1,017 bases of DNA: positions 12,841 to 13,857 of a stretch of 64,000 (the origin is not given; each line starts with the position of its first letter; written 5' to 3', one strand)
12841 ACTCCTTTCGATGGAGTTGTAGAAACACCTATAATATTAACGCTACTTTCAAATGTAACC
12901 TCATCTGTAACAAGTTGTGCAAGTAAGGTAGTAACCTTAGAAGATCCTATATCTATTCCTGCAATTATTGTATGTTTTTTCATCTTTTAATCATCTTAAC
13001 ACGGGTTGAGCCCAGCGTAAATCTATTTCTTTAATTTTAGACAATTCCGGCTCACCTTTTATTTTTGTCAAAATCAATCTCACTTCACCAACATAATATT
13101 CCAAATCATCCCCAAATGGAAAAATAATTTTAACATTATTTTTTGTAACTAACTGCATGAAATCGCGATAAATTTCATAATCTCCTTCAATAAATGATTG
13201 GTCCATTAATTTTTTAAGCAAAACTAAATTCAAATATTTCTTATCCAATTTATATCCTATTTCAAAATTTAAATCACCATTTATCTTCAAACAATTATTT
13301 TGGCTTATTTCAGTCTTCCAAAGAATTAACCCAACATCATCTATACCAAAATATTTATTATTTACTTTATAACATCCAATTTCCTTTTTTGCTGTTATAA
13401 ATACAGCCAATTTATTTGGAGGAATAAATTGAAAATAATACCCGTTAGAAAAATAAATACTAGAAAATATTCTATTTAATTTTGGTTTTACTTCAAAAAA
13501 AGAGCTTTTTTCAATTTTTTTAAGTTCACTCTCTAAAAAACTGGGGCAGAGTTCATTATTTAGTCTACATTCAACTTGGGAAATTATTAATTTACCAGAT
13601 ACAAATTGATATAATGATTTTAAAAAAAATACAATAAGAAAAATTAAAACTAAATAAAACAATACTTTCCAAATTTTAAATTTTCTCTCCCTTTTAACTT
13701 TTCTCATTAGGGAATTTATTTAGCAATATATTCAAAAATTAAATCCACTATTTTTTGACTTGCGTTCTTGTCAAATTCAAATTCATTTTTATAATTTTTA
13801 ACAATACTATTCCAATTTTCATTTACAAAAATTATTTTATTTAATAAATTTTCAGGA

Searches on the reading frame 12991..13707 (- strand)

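Call 9: search_protein_families(library=pfam, proteins=[window:12991-13707:-], max_evalue=0.001)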
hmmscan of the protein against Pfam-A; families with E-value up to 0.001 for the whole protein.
window:12991-13707:- (238 aa): 0 families

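Call 35: search_protein_families(library=pfam, proteins=[window:12991-13707:-], max_evalue=0.01)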
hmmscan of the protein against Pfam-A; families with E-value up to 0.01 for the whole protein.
window:12991-13707:- (238 aa): 1 family
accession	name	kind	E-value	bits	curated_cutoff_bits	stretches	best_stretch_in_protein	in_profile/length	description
PF06691.16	DUF1189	-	0.0017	18.3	28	1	4-57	14-66/244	Protein of unknown function (DUF1189)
